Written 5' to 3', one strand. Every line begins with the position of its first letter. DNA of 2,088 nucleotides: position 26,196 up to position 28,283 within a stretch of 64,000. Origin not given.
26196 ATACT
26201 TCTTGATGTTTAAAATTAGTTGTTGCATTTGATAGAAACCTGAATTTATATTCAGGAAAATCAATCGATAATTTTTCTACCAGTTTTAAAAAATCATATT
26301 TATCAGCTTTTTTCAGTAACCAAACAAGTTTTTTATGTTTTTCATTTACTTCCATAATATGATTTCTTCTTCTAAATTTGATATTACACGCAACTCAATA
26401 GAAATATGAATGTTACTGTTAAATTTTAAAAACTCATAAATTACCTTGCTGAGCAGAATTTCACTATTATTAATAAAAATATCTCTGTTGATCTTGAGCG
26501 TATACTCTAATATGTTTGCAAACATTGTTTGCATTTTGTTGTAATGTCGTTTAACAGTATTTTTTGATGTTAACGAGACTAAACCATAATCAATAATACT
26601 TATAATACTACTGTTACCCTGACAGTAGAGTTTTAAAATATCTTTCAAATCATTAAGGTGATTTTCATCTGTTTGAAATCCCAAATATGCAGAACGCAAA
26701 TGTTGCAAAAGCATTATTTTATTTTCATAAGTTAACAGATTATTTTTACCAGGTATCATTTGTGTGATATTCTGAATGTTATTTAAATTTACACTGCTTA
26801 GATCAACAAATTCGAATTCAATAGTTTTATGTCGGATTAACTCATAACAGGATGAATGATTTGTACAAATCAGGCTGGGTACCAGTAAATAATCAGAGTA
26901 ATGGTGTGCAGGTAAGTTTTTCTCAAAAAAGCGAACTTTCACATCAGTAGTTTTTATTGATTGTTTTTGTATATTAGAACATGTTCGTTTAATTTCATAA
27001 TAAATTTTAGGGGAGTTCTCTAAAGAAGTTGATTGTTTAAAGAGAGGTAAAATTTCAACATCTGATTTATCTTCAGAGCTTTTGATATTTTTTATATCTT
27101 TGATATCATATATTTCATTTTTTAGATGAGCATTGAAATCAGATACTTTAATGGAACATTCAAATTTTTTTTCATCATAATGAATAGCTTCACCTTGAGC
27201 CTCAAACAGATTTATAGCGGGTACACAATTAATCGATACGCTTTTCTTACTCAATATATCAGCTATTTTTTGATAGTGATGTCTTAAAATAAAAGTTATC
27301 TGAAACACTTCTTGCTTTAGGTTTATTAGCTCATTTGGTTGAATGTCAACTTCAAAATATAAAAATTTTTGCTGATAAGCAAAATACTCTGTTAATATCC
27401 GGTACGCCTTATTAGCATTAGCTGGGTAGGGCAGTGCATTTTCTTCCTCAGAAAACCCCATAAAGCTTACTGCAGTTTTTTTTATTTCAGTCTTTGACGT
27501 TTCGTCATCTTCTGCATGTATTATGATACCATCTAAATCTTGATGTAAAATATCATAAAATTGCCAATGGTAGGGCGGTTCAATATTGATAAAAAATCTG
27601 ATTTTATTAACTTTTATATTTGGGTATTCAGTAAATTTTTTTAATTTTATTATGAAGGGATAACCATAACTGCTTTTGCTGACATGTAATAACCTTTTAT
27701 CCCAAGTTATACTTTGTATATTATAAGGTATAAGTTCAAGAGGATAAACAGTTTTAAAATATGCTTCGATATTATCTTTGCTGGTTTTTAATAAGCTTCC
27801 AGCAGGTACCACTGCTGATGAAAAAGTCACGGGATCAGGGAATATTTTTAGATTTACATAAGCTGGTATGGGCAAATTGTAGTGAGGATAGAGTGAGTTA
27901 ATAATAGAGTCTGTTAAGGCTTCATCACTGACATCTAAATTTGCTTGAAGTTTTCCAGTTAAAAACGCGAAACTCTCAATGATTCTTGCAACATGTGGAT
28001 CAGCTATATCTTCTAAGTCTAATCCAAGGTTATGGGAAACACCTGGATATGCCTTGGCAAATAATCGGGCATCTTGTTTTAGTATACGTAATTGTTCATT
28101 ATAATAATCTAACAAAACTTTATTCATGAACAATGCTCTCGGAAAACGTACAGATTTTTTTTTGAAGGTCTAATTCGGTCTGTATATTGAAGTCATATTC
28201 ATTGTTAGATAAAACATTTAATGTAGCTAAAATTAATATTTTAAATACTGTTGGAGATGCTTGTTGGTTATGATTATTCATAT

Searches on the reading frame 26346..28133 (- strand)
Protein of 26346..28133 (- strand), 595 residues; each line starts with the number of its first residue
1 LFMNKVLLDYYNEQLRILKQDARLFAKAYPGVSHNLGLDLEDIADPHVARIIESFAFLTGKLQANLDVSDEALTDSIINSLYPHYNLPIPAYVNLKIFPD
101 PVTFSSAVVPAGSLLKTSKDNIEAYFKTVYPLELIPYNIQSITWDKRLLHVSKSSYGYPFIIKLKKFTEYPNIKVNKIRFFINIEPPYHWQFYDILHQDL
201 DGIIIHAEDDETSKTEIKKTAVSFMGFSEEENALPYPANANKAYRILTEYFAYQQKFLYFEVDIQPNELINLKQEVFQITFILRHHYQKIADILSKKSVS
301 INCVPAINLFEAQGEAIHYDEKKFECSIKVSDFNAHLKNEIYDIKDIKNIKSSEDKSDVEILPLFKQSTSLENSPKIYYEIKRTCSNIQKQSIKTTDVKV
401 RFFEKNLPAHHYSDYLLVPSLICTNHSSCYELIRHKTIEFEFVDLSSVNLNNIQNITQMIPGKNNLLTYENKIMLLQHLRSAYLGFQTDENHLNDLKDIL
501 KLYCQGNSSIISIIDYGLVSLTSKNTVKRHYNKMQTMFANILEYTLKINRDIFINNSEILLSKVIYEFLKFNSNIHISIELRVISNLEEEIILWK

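Call 6: search_protein_families(library=pfam, proteins=[window:26346-28133:-], max_evalue=0.01)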
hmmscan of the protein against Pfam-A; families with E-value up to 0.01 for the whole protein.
window:26346-28133:- (595 aa): 1 family
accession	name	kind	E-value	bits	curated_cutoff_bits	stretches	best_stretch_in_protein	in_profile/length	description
PF05947.17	T6SS_TssF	-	1.3e-101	341.4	25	1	3-594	1-601/608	Type VI secretion system, TssF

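Call 7: search_protein_families(library=ncbifam, proteins=[window:26346-28133:-], max_evalue=0.01)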
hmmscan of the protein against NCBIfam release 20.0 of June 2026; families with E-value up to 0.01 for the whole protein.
window:26346-28133:- (595 aa): 1 family
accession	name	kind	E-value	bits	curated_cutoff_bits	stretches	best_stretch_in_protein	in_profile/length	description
TIGR03359.1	VI_chp_6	equivalog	5e-98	329.5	260.3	1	7-595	1-591/600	type VI secretion system baseplate subunit TssF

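Call 40: find_homologous_proteins(query=window:26346-28133:-, max_evalue=1e-10)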
Query window:26346-28133:- (595 aa): 183 proteins with E <= 1e-10 among 8000 candidates; the best 120 are listed.
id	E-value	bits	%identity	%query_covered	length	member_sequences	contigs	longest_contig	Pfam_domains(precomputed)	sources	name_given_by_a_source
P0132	0.0e+0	1318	100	100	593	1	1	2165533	PF05947.18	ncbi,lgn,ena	-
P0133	3.0e-76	275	30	100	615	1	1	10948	PF05947.18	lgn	-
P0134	1.6e-68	250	29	99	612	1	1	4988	PF05947.18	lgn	-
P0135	3.3e-49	186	24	98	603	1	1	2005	PF05947.18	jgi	jgi:type VI secretion system protein ImpG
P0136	2.5e-47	180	27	95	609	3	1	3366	PF05947.18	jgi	-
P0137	1.6e-46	177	27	99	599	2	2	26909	PF05947.18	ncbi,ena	-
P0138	1.2e-45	174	26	97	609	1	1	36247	PF05947.18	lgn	-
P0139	2.2e-45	174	26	97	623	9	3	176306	PF05947.18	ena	-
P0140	4.0e-45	173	24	97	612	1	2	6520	PF05947.18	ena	-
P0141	9.1e-45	172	27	99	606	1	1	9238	PF05947.18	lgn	-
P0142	1.1e-44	171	26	99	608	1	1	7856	PF05947.18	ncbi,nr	ncbi:MAG: type VI secretion system baseplate subunit TssF [Gammaproteobacteria bacterium]|nr:type VI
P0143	3.8e-44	169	26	96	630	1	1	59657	PF05947.18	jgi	jgi:type VI secretion system protein ImpG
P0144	2.1e-43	167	26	96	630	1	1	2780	PF05947.18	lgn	-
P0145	2.8e-43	167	26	96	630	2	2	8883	PF05947.18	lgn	-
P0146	3.6e-43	166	26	96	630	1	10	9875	PF05947.18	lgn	-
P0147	5.3e-43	166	25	99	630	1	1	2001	PF05947.18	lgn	-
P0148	7.4e-43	165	26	96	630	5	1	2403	PF05947.18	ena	-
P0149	1.1e-42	165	26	96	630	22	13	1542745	PF05947.18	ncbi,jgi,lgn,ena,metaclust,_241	metaclust:\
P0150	1.1e-42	165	26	99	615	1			PF05947.18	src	-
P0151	1.6e-42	164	26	96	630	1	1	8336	PF05947.18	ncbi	-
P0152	1.7e-42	164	26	96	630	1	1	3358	PF05947.18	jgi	jgi:type VI secretion system protein ImpG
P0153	2.0e-42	164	26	96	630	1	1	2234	PF05947.18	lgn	-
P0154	2.1e-42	164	26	96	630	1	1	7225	PF05947.18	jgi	-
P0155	2.4e-42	164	25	96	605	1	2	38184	PF05947.18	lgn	-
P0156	2.8e-42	163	26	96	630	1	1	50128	PF05947.18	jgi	jgi:type VI secretion system protein ImpG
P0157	5.2e-42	162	24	96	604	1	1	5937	PF05947.18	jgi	jgi:type VI secretion system protein ImpG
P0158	6.9e-42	162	26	96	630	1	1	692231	PF05947.18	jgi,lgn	jgi:type VI secretion system protein ImpG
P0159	1.1e-41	161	25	99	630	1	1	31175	PF05947.18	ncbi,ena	-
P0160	1.1e-41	161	25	96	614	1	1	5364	PF05947.18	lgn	-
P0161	3.3e-41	160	25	96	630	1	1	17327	PF05947.18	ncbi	-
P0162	3.5e-41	160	26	96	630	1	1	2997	PF05947.18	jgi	jgi:type VI secretion system protein ImpG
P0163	6.2e-41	159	25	89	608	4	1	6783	PF05947.18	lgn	-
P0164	1.0e-40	158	25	96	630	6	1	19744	PF05947.18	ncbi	-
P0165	1.4e-40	158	25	99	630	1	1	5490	PF05947.18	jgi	jgi:type VI secretion system protein ImpG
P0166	2.3e-40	157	26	96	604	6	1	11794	PF05947.18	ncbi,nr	ncbi:MAG: type VI secretion system baseplate subunit TssF [Alphaproteobacteria bacterium]|nr:type VI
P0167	2.3e-40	157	24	99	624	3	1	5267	PF05947.18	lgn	-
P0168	2.5e-40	157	23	99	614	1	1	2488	PF05947.18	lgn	-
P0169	2.5e-40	157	26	96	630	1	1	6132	PF05947.18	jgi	jgi:type VI secretion system protein ImpG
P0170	2.8e-40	157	26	96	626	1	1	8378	PF05947.18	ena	-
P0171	3.3e-40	157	25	96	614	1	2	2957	PF05947.18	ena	-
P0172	6.4e-40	156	24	99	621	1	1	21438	PF05947.18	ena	-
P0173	7.8e-40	155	25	99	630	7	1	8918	PF05947.18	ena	-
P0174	2.5e-39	154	24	95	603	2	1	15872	PF05947.18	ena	-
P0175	3.7e-39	153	25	96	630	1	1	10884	PF05947.18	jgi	jgi:type VI secretion system protein ImpG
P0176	6.5e-39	152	26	96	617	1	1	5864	PF05947.18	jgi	-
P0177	1.0e-38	152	24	98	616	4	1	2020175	PF05947.18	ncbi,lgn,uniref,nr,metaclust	ncbi:type VI secretion system baseplate subunit TssF [Blastopirellula marina]|uniref:Type VI secreti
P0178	2.7e-38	150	23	96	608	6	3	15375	PF05947.18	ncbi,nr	ncbi:MAG: type VI secretion system protein ImpG [Rhizobiales bacterium 17-65-6]|nr:MAG: type VI secr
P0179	2.9e-38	150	26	99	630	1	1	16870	PF05947.18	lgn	-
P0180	3.2e-38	150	23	99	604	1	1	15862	PF05947.18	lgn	-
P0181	1.0e-37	148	26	96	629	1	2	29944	PF05947.18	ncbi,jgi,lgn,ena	-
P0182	1.2e-37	148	25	95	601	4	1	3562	PF05947.18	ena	-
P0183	1.8e-37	147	24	96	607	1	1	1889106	PF05947.18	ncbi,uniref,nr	ncbi:type VI secretion system protein ImpG [Azorhizobium oxalatiphilum]|uniref:Type VI secretion sys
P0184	4.9e-37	146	23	96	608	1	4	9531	PF05947.18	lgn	-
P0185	1.4e-36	145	25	95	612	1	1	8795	PF05947.18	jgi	jgi:type VI secretion system protein ImpG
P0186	1.4e-36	145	24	99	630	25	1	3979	PF05947.18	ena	-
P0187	1.8e-36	144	24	100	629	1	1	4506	PF05947.18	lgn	-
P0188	3.5e-36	143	24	98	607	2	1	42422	PF05947.18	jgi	jgi:type VI secretion system protein ImpG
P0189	5.8e-36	142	22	99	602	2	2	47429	PF05947.18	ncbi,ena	-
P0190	1.3e-35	141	24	99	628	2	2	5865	PF05947.18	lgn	-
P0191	2.5e-35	140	24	99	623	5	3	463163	PF05947.18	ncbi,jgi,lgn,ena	jgi:type VI secretion system protein ImpG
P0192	2.9e-35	140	25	96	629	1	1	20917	PF05947.18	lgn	-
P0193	5.0e-35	139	29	60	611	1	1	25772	PF05947.18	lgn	-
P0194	6.0e-35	139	25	97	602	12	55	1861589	PF05947.18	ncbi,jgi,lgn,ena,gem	-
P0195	1.3e-34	138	24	95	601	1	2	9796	PF05947.18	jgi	jgi:type VI secretion system protein ImpG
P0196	2.9e-34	137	23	96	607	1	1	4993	PF05947.18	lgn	-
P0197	3.0e-34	137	28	63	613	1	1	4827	PF05947.18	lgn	-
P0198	3.0e-34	137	23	99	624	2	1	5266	PF05947.18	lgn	-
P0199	3.6e-34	137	26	64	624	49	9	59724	PF05947.18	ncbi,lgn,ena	-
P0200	4.2e-34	136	24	99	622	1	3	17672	PF05947.18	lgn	-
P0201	7.6e-34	135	22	96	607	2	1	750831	PF05947.18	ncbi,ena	-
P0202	1.9e-33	134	27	64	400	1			PF05947.18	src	-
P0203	4.6e-33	133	24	97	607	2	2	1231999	PF05947.18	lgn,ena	-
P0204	5.1e-33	133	24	99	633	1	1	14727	PF05947.18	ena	-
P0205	6.8e-33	132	23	98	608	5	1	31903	PF05947.18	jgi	jgi:type VI secretion system protein ImpG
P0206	2.1e-32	131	23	96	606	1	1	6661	PF05947.18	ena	-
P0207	5.4e-32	129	21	97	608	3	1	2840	PF05947.18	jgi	jgi:type VI secretion system protein ImpG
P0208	6.8e-32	129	22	98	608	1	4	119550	PF05947.18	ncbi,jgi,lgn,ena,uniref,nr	ncbi:type VI secretion system baseplate subunit TssF [uncultured Rhodospira sp.]|uniref:type VI secr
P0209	1.6e-31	128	22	99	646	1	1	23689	PF05947.18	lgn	-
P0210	1.6e-31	128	24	98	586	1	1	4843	PF05947.18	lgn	-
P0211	1.7e-31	128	22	98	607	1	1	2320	PF05947.18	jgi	-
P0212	2.2e-31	127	23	99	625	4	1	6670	PF05947.18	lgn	-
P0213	2.5e-31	127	23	99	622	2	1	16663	PF05947.18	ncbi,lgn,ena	-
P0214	2.5e-31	127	22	97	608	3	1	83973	PF05947.18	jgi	-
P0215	3.2e-31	127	23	99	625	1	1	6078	PF05947.18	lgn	-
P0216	3.3e-31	127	24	96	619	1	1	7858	PF05947.18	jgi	jgi:type VI secretion system protein ImpG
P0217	3.3e-31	127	22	99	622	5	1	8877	PF05947.18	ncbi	-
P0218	4.7e-31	126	23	99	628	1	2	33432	PF05947.18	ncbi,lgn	-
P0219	7.6e-31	126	22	98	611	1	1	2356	PF05947.18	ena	-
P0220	8.1e-31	126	25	99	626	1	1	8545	PF05947.18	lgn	-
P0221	1.0e-30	125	23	97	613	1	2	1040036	PF05947.18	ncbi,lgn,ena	-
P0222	1.1e-30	125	23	99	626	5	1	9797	PF05947.18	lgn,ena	-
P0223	1.7e-30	124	22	96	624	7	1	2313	PF05947.18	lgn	-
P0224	1.9e-30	124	23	96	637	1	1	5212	PF05947.18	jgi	jgi:type VI secretion system protein ImpG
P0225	2.7e-30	124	24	64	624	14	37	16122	PF05947.18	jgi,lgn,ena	jgi:type VI secretion system protein ImpG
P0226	3.8e-30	123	24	98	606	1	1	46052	PF05947.18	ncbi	-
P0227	3.9e-30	123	23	64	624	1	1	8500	PF05947.18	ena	-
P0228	6.1e-30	123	22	99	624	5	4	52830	PF05947.18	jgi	-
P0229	1.0e-29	122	23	99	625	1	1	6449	PF05947.18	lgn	-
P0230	1.1e-29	122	23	99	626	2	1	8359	PF05947.18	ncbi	-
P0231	1.2e-29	122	22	100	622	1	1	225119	PF05947.18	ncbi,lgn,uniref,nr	ncbi:type VI secretion system baseplate subunit TssF [Paludibacterium purpuratum]|uniref:Type VI sec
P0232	1.5e-29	121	23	99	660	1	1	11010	PF05947.18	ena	-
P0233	2.1e-29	121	30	53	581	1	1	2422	PF05947.18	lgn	-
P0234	2.4e-29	121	23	99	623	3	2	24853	PF05947.18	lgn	-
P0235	3.4e-29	120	23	100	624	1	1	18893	PF05947.18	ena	-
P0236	3.6e-29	120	22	99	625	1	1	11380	PF05947.18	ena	-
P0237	4.0e-29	120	22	99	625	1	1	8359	PF05947.18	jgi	-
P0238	5.0e-29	120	23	99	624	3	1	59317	PF05947.18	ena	-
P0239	6.2e-29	119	23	100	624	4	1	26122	PF05947.18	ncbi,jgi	-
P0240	7.3e-29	119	23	99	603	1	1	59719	PF05947.18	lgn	-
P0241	1.1e-28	118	24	83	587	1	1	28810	PF05947.18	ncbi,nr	ncbi:MAG: type VI secretion system baseplate subunit TssF [Nitrospirae bacterium]|nr:type VI secreti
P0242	1.3e-28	118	22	99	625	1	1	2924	PF05947.18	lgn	-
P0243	1.8e-28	118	22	100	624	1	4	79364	PF05947.18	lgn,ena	-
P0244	2.6e-28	117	22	100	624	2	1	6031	PF05947.18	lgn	-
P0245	2.7e-28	117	22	99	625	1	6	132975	PF05947.18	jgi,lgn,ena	-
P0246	3.1e-28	117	22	98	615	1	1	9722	PF05947.18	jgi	jgi:type VI secretion system protein ImpG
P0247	5.9e-28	116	22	99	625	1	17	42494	PF05947.18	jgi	jgi:type VI secretion system protein ImpG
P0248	7.6e-28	116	22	99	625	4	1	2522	PF05947.18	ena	-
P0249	7.7e-28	116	23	99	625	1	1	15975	PF05947.18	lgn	-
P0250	8.5e-28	116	27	59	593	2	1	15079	PF05947.18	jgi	jgi:type VI secretion system protein ImpG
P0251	9.4e-28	115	22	99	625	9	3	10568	PF05947.18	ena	-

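Call 41: find_encoding_contigs(protein=P0133, flank=10000, max_places=2)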
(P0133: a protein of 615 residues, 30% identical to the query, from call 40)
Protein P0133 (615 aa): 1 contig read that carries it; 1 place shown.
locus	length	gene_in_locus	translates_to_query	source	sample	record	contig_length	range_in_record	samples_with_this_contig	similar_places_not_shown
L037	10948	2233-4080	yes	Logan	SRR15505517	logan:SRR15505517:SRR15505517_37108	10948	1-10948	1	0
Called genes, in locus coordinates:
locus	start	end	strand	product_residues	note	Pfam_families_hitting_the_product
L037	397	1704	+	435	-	PF05943:VipB, PF18945:VipB_2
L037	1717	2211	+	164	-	PF04965:GPW_gp25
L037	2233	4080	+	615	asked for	PF05947:T6SS_TssF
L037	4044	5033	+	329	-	PF06996:T6SS_TssG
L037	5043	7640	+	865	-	PF02861:Clp_N, PF00004:AAA, PF13191:AAA_16, PF23569:NBD_SMAX1 (weak), PF17871:AAA_lid_9, PF07724:AAA_2, PF07728:AAA_5 (weak), PF10431:ClpB_D2-small, +4 more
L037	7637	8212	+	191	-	PF22011:DUF6931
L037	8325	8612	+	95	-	PF02482:Ribosomal_S30AE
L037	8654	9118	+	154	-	PF00359:PTS_EIIA_2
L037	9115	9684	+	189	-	PF07475:Hpr_kinase_C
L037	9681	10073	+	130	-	PF03610:EIIA-man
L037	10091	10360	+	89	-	PF00381:PTS-HPr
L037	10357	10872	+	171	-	PF09335:VTT_dom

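Call 42: find_encoding_contigs(protein=P0134, flank=10000, max_places=2)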
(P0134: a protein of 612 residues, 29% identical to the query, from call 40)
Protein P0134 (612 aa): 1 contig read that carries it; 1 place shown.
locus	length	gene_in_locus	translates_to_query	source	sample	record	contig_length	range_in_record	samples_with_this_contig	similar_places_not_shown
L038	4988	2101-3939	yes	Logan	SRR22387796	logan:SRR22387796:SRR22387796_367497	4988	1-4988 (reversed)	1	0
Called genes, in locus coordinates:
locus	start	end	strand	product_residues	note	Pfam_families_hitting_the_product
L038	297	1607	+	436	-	PF05943:VipB, PF18945:VipB_2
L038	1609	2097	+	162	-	PF04965:GPW_gp25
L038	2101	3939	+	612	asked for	PF05947:T6SS_TssF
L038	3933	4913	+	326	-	PF06996:T6SS_TssG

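Call 60: search_protein_families(library=pfam, proteins=[L037:7637-8212:+], max_evalue=10)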
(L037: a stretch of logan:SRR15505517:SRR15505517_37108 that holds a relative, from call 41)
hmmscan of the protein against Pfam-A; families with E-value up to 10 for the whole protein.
L037:7637-8212:+ (191 aa): 1 family
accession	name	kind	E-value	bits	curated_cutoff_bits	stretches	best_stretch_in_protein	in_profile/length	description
PF22011.2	DUF6931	-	8.7e-34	117.1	27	1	40-184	2-145/145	Family of unknown function (DUF6931)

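Call 77: find_encoding_contigs(protein=P0137, flank=10000, max_places=1)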
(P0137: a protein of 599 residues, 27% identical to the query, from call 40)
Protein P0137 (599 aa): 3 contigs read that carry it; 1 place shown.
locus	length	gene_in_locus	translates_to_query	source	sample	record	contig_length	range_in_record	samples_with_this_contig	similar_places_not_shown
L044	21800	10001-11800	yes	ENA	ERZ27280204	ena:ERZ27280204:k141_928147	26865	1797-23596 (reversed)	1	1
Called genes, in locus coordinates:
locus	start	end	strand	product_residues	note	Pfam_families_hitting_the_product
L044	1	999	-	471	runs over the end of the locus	-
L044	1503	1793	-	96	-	PF05488:PAAR_motif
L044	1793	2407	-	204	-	PF22011:DUF6931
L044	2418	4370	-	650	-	PF05954:Phage_GPD, PF04717:Phage_base_V, PF22178:Gp5_trimer_C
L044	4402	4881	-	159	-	PF05638:T6SS_HCP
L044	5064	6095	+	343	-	PF06812:ImpA_N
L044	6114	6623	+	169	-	PF05591:T6SS_VipA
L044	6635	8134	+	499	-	PF05943:VipB, PF18945:VipB_2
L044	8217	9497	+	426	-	PF05943:VipB, PF18945:VipB_2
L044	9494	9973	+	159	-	PF04965:GPW_gp25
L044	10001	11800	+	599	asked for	PF05947:T6SS_TssF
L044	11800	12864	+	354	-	PF06996:T6SS_TssG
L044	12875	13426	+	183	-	-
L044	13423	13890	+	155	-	PF12790:T6SS-SciN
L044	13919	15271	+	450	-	PF05936:T6SS_VasE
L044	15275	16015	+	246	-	PF09850:DotU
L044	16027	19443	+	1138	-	PF14331:IcmF-related_N, PF06761:IcmF-related, PF06744:IcmF_C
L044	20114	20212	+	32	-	-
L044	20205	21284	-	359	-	PF01380:SIS, PF00571:CBS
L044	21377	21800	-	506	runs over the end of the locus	-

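Call 79: search_protein_families(library=pfam, proteins=[L044:12875-13426:+, L044:1793-2407:-], max_evalue=10)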
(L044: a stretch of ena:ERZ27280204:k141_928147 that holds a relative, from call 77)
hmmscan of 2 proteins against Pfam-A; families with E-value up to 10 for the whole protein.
L044:12875-13426:+ (183 aa): 1 family
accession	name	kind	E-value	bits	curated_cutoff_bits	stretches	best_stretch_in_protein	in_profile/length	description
PF03821.22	Mtp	-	0.28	11.2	25.2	1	4-62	93-150/229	Golgi 4-transmembrane spanning transporter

L044:1793-2407:- (204 aa): 1 family
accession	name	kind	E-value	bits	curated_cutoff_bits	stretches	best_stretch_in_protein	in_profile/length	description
PF22011.2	DUF6931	-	3.4e-29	102.2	27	1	49-186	1-144/145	Family of unknown function (DUF6931)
